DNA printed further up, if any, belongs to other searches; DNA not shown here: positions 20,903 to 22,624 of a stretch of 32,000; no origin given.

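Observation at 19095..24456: Tightly packed six-gene operon with no characterised counterpart that I know of: Rieske oxygenase, GloA, cupin, GS-like ligase, MetX-like hydrolase, carnitine dehydrogenase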

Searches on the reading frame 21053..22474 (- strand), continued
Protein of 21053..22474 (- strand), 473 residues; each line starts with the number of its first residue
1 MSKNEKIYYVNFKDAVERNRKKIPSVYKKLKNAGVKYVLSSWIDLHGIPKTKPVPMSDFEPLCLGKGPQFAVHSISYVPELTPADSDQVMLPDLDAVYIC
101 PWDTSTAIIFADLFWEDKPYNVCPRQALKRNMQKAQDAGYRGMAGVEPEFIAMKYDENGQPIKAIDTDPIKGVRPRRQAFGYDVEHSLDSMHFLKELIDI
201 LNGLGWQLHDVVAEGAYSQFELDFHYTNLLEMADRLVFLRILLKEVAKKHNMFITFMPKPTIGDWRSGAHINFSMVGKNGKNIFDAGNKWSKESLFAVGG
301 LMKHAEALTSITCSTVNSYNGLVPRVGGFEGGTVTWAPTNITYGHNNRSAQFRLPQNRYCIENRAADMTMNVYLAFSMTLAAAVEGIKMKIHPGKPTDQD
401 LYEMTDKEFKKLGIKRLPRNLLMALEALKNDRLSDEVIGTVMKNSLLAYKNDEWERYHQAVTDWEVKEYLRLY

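Call 54: search_protein_families(library=ncbifam, proteins=[L085:12474-13538:+, L085:11505-12380:+, L087:12568-13443:+, L087:13454-15886:+, L080:6988-7947:-, L080:5869-6972:-, L080:16535-17893:+, L001:7456-7989:+, L083:12454-13638:-, L080:4379-5854:+], max_evalue=1e-10)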
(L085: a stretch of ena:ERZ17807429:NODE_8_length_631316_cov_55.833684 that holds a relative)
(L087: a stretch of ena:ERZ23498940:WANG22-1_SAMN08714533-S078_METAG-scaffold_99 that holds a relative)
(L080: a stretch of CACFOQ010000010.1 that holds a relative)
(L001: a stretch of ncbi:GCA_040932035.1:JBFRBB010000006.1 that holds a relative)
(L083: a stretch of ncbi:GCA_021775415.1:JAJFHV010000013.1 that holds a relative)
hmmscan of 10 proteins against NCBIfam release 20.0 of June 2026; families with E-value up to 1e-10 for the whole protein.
L085:12474-13538:+ (354 aa): 2 families
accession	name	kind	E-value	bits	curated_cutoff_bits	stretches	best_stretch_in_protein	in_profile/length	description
TIGR01728.1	SsuA_fam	subfamily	3e-20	72.6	163.5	1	95-270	66-239/290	aliphatic sulfonate ABC transporter substrate-binding protein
NF040735.1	SBP_SaoX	equivalog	2.4e-16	59.8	300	1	74-264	44-235/330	ABC transporter substrate-binding subunit SaoX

L085:11505-12380:+ (291 aa): 6 families
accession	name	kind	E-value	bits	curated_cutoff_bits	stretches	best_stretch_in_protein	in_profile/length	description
NF007545.0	PRK10160.1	equivalog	1.2e-40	139.6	342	1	35-276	15-261/275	taurine ABC transporter permease TauC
NF040733.1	ABC_perm_U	equivalog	2e-38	132.3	295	1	48-279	12-242/251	ABC transporter permease subunit SaoP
NF008470.0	PRK11365.1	equivalog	9.7e-27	94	347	1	42-273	15-240/263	aliphatic sulfonate ABC transporter permease SsuC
TIGR01183.1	ntrB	equivalog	1.7e-23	83.4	209.05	1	87-275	11-199/202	nitrate ABC transporter permease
NF008196.0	PRK10952.1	equivalog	7e-12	44.8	439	1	97-274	148-324/356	glycine betaine/L-proline ABC transporter permease ProW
TIGR03416.1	ABC_choXWV_perm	equivalog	7e-11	42.1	363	1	87-263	80-256/267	choline ABC transporter permease subunit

L087:12568-13443:+ (291 aa): 2 families
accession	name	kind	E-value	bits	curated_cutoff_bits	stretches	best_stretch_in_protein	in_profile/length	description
NF041256.1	GntI_guanitoxin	equivalog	2.6e-39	135.2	357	1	20-281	17-282/282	guanitoxin biosynthesis pre-guanitoxin N-oxide kinase GntI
TIGR02721.1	ycfN_thiK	equivalog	4.7e-18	65.3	299.45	1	23-232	3-203/256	thiamine kinase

L087:13454-15886:+ (810 aa): 19 families
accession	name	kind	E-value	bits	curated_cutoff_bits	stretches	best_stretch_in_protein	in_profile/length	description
NF001567.0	PRK00389.1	subfamily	8.2e-54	182.9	300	1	459-802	26-354/359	glycine cleavage system aminomethyltransferase GcvT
TIGR01372.1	soxA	subfamily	2.5e-50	171.2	1164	1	415-809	605-995/996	sarcosine oxidase subunit alpha family protein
NF053776.1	TmaoDeMthMsil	equivalog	3.5e-45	154.8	1100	1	469-809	420-762/763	trimethylamine N-oxide demethylase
TIGR00528.1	gcvT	equivalog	1e-43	149.7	235.85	1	466-769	31-333/362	glycine cleavage system aminomethyltransferase GcvT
NF010093.0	PRK13579.1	equivalog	5.9e-39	133.9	459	1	466-770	40-338/371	glycine cleavage system aminomethyltransferase GcvT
TIGR02352.1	thiamin_ThiO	equivalog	5.1e-35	121.2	250.8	1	9-233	1-227/351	glycine oxidase ThiO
TIGR01373.1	soxB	subfamily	3.8e-34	118.2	529.45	1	8-382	32-401/407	sarcosine oxidase subunit beta family protein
NF008425.0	PRK11259.1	equivalog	6.6e-33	114.2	257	1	8-219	6-216/377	N-methyl-L-tryptophan oxidase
TIGR01377.1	soxA_mon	subfamily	4.7e-32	111.2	479.65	1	9-382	3-377/381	amino oxidase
NF001933.0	PRK00711.1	subfamily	5.1e-27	94.9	383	1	59-224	106-273/429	D-amino acid dehydrogenase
TIGR03364.1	HpnW_proposed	hypoth_equivalog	8.6e-20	71.1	285.1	1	8-213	2-202/365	TIGR03364 family FAD-dependent oxidoreductase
NF009133.0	PRK12486.1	equivalog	2.5e-18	66.2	410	1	469-768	46-341/369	dimethylsulfoniopropionate demethylase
NF050086.1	pipecolate_AmaA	exception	1.9e-17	63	600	1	6-209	25-238/425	L-pipecolate oxidase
TIGR03197.1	MnmC_Cterm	equivalog_domain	3.3e-16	59.4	174.2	1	8-214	1-209/400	FAD-dependent 5-carboxymethylaminomethyl-2-thiouridine(34) oxidoreductase MnmC1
NF002480.1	PRK01747.1-1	equivalog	1.6e-13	50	540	1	6-217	248-461/645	bifunctional tRNA (5-methylaminomethyl-2-thiouridine)(34)-methyltransferase MnmC2/FAD-dependent 5-carboxymethylaminomethyl-2-thiouridine(34)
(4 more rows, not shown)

L080:6988-7947:- (319 aa): 4 families
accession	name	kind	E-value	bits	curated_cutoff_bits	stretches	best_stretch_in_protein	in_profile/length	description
NF002564.0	PRK02190.1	subfamily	9.3e-57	192.5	302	1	31-311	29-299/307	agmatinase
TIGR01230.1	agmatinase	equivalog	4.6e-52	177.3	174.3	1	32-310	10-273/275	agmatinase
TIGR01227.1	hutG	equivalog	8.6e-41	140.1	229.15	1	31-309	31-305/307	formimidoylglutamase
TIGR01229.1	rocF_arginase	equivalog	2.5e-30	105.9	227.6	1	39-310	2-295/300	arginase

L080:5869-6972:- (367 aa): 3 families
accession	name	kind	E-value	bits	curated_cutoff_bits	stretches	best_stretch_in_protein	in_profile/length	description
NF049936.1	TriMthamethphnDioxTmpA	equivalog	9e-101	337.3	400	1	14-361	4-362/366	2-trimethylaminoethylphosphonate dioxygenase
TIGR02409.1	carnitine_bodg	equivalog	2.5e-80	270.3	414.75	1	21-361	11-365/366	gamma-butyrobetaine dioxygenase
TIGR02410.1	carnitine_TMLD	equivalog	3.1e-52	178.3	268.3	1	27-360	5-360/362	trimethyllysine dioxygenase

L080:16535-17893:+ (452 aa): 4 families
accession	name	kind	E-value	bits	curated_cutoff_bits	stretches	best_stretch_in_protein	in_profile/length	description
TIGR03105.1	gln_synth_III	equivalog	9e-189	627.5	469.6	1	7-420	3-422/435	type III glutamate--ammonia ligase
TIGR00653.1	GlnA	equivalog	1.6e-86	290.9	429.15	2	155-422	182-451/462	type I glutamate--ammonia ligase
NF045547.1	GGputSyn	equivalog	1.1e-73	248.5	650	1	8-423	8-434/438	gamma-glutamylputrescine synthetase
NF007006.0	PRK09469.1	equivalog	1.6e-43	149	845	1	158-422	191-457/469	glutamate--ammonia ligase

L001:7456-7989:+ (177 aa): 5 families
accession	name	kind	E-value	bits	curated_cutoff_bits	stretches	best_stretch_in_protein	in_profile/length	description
NF008384.0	PRK11179.1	equivalog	2.4e-16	59.9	227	1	24-160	8-145/153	transcriptional regulator AsnC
NF040820.1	trans_reg_LrpA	equivalog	1.8e-15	57.1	250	1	27-147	6-129/141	HTH-type transcriptional regulator LrpA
NF040947.1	trans_reg_LysM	equivalog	3.3e-14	52.8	180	1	27-133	5-109/136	HTH-type transcriptional regulator LysM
NF041396.1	TranRegLrp_Halo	equivalog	8.1e-12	45.2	190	1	24-153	4-132/149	HTH-type transcriptional regulator Lrp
NF053758.1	ChrTpTrnRegChrS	equivalog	6.6e-11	42.2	250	1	24-165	13-154/158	chromate efflux transcriptional regulator ChrS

L083:12454-13638:- (394 aa): 7 families
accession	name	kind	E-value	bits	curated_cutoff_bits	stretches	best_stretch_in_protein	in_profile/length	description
NF003809.0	PRK05398.1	subfamily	2.3e-79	266.9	442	2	1-206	1-206/416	formyl-CoA transferase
TIGR03253.1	oxalate_frc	equivalog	1.6e-74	251.1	504.2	2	3-206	2-205/416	formyl-CoA transferase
NF052585.1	SucGlutTfsCaiB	equivalog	3.4e-70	236.6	750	1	3-378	6-389/394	succinate--glutarate CoA-transferase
NF008511.0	PRK11430.1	equivalog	1.3e-60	205.6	522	1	2-331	7-337/381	CoA:oxalate CoA-transferase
NF041294.1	Scnl_mescCoAtase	equivalog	1.1e-59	202.5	700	1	4-374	3-380/381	succinyl-CoA:mesaconate CoA-transferase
NF002914.1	PRK03525.1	equivalog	7.7e-38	130.4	413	1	3-392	8-396/400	L-carnitine CoA-transferase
TIGR04253.1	mesacon_CoA_iso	equivalog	9e-21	74.3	725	1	4-392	2-399/403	2-methylfumaryl-CoA isomerase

L080:4379-5854:+ (491 aa): 40 families (the best 25 are shown)
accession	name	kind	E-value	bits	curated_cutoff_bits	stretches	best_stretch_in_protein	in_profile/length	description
TIGR01804.1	BADH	equivalog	1.8e-134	448.7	668.6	1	8-473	1-467/467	betaine-aldehyde dehydrogenase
NF009725.0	PRK13252.1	equivalog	2.4e-132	441.8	593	1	2-480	4-482/488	betaine-aldehyde dehydrogenase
TIGR02299.1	HpaE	equivalog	2.7e-132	441.8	638.35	1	6-484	2-483/488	5-carboxymethyl-2-hydroxymuconate semialdehyde dehydrogenase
NF010000.0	PRK13473.1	subfamily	1.2e-122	410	615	1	5-475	3-470/475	aminobutyraldehyde dehydrogenase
NF045735.1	PaDhStyDPseudo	equivalog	1.2e-118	396.8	850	1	7-476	5-480/483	phenylacetaldehyde dehydrogenase StyD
NF050026.1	AcaldDHExaC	equivalog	3.6e-115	385.4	900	1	3-482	14-498/503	acetaldehyde dehydrogenase ExaC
NF045736.1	PaDhStyDRhodo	equivalog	1.9e-113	379.5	800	1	7-469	5-469/479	phenylacetaldehyde dehydrogenase StyD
TIGR03216.1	OH_muco_semi_DH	equivalog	3.7e-111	372.1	693.25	1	5-477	1-479/481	2-hydroxymuconic semialdehyde dehydrogenase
NF007497.0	PRK10090.1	equivalog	4.1e-111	372.1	500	1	2-478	4-478/480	aldehyde dehydrogenase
TIGR01780.1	SSADH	subfamily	4.3e-109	365.4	646.35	1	25-473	2-448/448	succinate-semialdehyde dehydrogenase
NF042993.1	AlphKGSA_gudD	equivalog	7.5e-109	364.6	770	1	3-477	2-480/481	alpha-ketoglutaric semialdehyde dehydrogenase GucD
NF007352.0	PRK09847.1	equivalog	3.6e-104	349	850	1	7-478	22-492/495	aldehyde dehydrogenase PuuC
NF052305.1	DioxValDhHalo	equivalog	1.1e-101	341.2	750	1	1-477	1-481/483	2,5-dioxovalerate dehydrogenase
TIGR03374.1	ABALDH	equivalog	2.5e-101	339.8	909.3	1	6-471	3-465/472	aminobutyraldehyde dehydrogenase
NF040648.1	lactal_redase_Meth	equivalog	1.1e-99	334.6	650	1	9-477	3-462/463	lactaldehyde dehydrogenase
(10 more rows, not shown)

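Call 55: search_dna_similar(query=window:21053-22474:-, collection=plasmids, mode=protein, max_rows=15, max_evalue=1e-50)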
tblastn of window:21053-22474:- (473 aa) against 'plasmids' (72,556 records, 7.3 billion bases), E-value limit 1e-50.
Records with a match: 195; places in all: 195; records where one place covers at least 80% of the query: 195.
Best place of each record, by identity: 60-80% 3; <60% 192.
By first word of the organism name: Rhizobium 124; Acinetobacter 20; Sinorhizobium 10; Paraburkholderia 6; Lactiplantibacillus 6; Paracoccus 6; Burkholderia 2; Methylobacterium 2; Leisingera 1; Rhodobacteraceae 1; and 17 more.
By predicted mobility (MOB-suite, as given by PLSDB): non-mobilizable 114; mobilizable 57; conjugative 24.
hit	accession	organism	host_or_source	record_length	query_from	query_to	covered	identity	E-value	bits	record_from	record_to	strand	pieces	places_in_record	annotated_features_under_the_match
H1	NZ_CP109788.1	Leisingera thetidis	-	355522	6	473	99%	75.4%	0e+0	769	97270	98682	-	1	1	glutamine synthetase family protein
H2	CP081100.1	Rhodobacteraceae bacterium M382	-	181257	6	473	99%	74.2%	0e+0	750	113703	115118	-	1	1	glutamine synthetase family protein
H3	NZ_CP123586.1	Alisedimentitalea scapharcae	Anadara broughtonii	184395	6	473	99%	74.2%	0e+0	750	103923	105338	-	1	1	glutamine synthetase family protein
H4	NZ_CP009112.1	Rhodococcus opacus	soil sample, Enrichment culture with ...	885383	26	470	94%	36.1%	5e-83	286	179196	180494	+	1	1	glutamine synthetase family protein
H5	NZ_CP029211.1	Aquabacterium olei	cell culture,soil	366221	30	473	94%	35.5%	4e-69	246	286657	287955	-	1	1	glnT: type III glutamate--ammonia ligase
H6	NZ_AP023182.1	Paraburkholderia sp. PGU19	Physopelta gutta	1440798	5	473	99%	32.6%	2e-65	236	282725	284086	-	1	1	record has no annotation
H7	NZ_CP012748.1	Paraburkholderia caribensis MBA4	soil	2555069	9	473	98%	32.9%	8e-66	236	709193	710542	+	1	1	none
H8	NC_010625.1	Paraburkholderia phymatum STM815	-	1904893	28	473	94%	34.1%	3e-67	241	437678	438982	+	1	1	record has no annotation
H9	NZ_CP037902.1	Cupriavidus metallidurans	Soil,gold-copper mine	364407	30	473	94%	34.3%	7e-66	237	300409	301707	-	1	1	glnT: type III glutamate--ammonia ligase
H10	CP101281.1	Burkholderia sp. FXe9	bacteria,soil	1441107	30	473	94%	33.9%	1e-62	227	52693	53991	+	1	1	glnT: type III glutamate--ammonia ligase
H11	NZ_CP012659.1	Lactiplantibacillus plantarum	mixed culture,faecal sample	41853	18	472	96%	33.0%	1e-55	207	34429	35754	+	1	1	glnA: type I glutamate--ammonia ligase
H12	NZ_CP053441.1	Rhizobium brockwellii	Trifolium repens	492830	16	472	97%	32.8%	3e-54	203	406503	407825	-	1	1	glnT: type III glutamate--ammonia ligase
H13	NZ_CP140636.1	Rhizobium indigoferae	Indigofera amblyantha,Pure culture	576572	16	472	97%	32.8%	5e-54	202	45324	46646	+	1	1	glnT: type III glutamate--ammonia ligase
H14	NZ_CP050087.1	Rhizobium leguminosarum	Trifolium pratense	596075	16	472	97%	32.8%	5e-54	202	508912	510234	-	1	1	glnT: type III glutamate--ammonia ligase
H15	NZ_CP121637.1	Rhizobium leguminosarum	Trifolium ambiguum,cell culture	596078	16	472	97%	32.8%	5e-54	202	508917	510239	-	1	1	glnT: type III glutamate--ammonia ligase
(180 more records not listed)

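Call 56: get_annotated_region(hit=H1, flank=12000)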
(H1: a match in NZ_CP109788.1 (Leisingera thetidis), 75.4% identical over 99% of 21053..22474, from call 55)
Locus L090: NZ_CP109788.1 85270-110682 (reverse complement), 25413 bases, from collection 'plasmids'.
description: Leisingera thetidis strain BMJM1 plasmid pBMJM1_1, complete sequence
organism: Leisingera thetidis (NCBI taxid 2930199)
taxonomy: Bacteria; Pseudomonadota; Alphaproteobacteria; Rhodobacterales; Roseobacteraceae; Leisingera; Leisingera thetidis
host: -; source: -; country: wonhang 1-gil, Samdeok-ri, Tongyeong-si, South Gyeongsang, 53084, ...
typing (MOB-suite, as given by PLSDB): non-mobilizable; replicon rep_cluster_508
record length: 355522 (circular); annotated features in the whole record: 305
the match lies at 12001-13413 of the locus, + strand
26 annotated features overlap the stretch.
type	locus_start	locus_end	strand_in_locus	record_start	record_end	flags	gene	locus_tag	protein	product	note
CDS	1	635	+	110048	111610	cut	-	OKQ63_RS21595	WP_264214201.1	trimethylamine methyltransferase family protein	-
CDS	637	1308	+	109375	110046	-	-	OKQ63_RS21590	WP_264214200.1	TetR/AcrR family transcriptional regulator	GO:0006355 - regulation of DNA-templated transcription [Evidence IEA]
CDS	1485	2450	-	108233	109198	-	speB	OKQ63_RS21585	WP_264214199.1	agmatinase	GO:0008295 - spermidine biosynthetic process [Evidence IEA]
CDS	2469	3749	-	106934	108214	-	-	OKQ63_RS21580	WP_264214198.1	TRAP transporter large permease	GO:0008643 - carbohydrate transport [Evidence IEA]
CDS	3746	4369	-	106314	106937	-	-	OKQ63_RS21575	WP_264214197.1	TRAP transporter small permease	-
CDS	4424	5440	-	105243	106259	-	dctP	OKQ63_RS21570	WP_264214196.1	TRAP transporter substrate-binding protein DctP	GO:0055085 - transmembrane transport [Evidence IEA]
CDS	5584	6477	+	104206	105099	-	-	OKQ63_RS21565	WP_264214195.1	LysR family transcriptional regulator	GO:0006355 - regulation of DNA-templated transcription [Evidence IEA]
CDS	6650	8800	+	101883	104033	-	-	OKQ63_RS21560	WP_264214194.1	TonB-dependent siderophore receptor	GO:0015891 - siderophore transport [Evidence IEA]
CDS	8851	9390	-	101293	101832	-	-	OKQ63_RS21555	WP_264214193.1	Lrp/AsnC family transcriptional regulator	-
CDS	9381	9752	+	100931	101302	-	-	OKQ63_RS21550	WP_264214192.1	hypothetical protein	-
CDS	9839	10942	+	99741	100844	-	-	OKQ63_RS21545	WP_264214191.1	aromatic ring-hydroxylating dioxygenase subunit alpha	-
CDS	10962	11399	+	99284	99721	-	gloA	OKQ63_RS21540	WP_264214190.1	lactoylglutathione lyase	GO:0005975 - carbohydrate metabolic process [Evidence IEA]; GO:0051596 - methylglyoxal catabolic process [Evidence IEA]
CDS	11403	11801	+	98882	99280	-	-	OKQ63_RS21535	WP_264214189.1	AraC family ligand binding domain-containing protein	GO:0006355 - regulation of DNA-templated transcription [Evidence IEA]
CDS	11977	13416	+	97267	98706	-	-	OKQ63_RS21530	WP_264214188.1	glutamine synthetase family protein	GO:0006542 - glutamine biosynthetic process [Evidence IEA]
CDS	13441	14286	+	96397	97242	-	-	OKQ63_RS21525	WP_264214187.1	ABC transporter permease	-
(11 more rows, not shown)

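Call 57: get_annotated_region(hit=H3, flank=12000)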
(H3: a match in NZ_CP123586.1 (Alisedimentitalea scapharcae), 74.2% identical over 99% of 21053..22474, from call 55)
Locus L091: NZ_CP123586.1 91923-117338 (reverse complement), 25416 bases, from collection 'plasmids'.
description: Alisedimentitalea scapharcae strain KCTC 42119 plasmid unnamed2, complete sequence
organism: Alisedimentitalea scapharcae (NCBI taxid 1524259)
taxonomy: Bacteria; Pseudomonadota; Alphaproteobacteria; Rhodobacterales; Paracoccaceae; Alisedimentitalea; Alisedimentitalea scapharcae
host: -; source: Anadara broughtonii; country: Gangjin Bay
typing (MOB-suite, as given by PLSDB): non-mobilizable
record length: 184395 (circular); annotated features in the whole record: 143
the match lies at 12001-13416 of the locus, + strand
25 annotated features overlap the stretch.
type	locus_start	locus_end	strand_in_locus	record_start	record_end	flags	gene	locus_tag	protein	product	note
CDS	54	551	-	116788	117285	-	-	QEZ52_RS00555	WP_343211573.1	hypothetical protein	-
CDS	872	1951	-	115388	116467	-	-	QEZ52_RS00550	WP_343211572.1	alpha/beta hydrolase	-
CDS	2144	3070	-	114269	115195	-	-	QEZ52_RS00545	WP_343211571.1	LysR family transcriptional regulator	GO:0006355 - regulation of DNA-templated transcription [Evidence IEA]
CDS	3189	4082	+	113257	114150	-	-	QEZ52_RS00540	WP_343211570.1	arginine deiminase family protein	-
CDS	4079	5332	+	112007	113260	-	-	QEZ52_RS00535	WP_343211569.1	Zn-dependent hydrolase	-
CDS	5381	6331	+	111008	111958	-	-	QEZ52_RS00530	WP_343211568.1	glycine betaine ABC transporter substrate-binding protein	GO:0055085 - transmembrane transport [Evidence IEA]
CDS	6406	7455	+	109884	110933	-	-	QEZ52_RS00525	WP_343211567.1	glycine betaine/L-proline ABC transporter ATP-binding protein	-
CDS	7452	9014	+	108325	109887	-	-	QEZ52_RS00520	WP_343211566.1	proline/glycine betaine ABC transporter permease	-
CDS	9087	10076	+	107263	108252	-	-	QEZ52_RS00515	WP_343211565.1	arginase family protein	-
CDS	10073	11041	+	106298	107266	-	speB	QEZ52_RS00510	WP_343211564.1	agmatinase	GO:0008295 - spermidine biosynthetic process [Evidence IEA]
CDS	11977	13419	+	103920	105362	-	-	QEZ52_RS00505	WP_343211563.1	glutamine synthetase family protein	GO:0006542 - glutamine biosynthetic process [Evidence IEA]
CDS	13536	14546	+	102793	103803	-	-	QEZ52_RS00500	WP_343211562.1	alpha/beta fold hydrolase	-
CDS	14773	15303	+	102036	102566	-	-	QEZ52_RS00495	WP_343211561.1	Lrp/AsnC family transcriptional regulator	-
CDS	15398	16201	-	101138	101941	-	-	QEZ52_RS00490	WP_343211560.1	ABC transporter ATP-binding protein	GO:0006810 - transport [Evidence IEA]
CDS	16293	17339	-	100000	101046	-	-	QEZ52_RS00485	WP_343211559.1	ABC transporter substrate-binding protein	-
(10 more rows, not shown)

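Call 61: search_solved_structures(query=L085:12474-13538:+, max_evalue=0.01)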
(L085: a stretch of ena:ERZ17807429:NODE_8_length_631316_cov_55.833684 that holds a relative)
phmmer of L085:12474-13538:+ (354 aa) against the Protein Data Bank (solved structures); distinct sequences matched with E-value up to 0.01: 1.
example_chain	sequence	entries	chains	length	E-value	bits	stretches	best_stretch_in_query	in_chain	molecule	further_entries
2x26_A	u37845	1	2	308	0.002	20.6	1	119-192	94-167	PERIPLASMIC ALIPHATIC SULPHONATES-BINDING PROTEIN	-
